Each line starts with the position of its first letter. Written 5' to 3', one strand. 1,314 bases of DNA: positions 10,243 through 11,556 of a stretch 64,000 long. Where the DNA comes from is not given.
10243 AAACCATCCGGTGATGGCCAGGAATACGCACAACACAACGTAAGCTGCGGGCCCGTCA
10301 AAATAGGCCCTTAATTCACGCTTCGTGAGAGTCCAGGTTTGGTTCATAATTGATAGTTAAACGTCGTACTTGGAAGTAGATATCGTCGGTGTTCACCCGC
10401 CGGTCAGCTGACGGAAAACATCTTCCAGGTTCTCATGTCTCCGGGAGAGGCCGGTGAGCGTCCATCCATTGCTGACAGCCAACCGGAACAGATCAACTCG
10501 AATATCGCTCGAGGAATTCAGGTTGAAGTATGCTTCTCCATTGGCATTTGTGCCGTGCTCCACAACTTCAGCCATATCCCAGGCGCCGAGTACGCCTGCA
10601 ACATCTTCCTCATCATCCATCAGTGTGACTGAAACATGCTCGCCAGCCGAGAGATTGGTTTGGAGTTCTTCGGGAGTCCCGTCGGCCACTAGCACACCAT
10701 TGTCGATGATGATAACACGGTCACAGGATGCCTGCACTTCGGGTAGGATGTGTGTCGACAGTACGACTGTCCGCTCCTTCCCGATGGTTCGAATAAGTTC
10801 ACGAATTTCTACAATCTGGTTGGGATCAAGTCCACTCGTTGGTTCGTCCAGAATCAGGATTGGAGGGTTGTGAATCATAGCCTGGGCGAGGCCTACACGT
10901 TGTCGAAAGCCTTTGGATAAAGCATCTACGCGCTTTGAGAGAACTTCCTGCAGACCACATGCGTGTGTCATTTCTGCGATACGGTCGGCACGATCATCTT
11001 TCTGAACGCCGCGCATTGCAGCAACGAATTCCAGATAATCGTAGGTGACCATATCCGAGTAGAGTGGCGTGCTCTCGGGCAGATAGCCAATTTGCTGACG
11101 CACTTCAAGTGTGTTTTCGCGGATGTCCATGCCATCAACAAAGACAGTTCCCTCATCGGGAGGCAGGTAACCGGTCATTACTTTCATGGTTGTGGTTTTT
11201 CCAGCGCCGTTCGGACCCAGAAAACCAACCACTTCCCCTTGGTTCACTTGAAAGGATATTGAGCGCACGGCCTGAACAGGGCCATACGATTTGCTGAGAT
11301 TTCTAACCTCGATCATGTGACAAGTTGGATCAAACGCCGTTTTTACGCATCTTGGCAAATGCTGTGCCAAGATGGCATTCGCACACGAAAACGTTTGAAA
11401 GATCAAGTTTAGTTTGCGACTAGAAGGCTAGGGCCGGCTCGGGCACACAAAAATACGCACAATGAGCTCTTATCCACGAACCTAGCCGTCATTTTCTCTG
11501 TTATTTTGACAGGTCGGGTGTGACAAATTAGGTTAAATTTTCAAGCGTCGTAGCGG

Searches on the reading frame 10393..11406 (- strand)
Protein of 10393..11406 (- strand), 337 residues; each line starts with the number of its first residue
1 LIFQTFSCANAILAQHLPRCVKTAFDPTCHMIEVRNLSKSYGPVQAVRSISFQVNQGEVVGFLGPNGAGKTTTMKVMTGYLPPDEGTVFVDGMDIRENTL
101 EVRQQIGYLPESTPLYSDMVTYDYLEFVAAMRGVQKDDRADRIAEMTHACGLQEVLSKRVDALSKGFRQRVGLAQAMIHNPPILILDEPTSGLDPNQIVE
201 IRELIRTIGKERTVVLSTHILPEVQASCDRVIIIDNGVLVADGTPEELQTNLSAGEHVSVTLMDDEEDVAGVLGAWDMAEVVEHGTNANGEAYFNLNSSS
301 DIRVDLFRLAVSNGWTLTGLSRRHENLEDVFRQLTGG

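Call 58: search_protein_families(library=pfam, proteins=[window:10393-11406:-], max_evalue=0.001)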
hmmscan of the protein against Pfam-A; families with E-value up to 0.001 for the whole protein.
window:10393-11406:- (337 aa): 2 families
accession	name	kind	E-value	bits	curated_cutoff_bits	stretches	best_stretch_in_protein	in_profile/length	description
PF00005.33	ABC_tran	-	2.3e-32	112.9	25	1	48-191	2-137/137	ABC transporter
PF13304.12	AAA_21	-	2.8e-10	41.2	27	1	163-220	238-299/304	AAA domain, putative AbiEii toxin, Type IV TA system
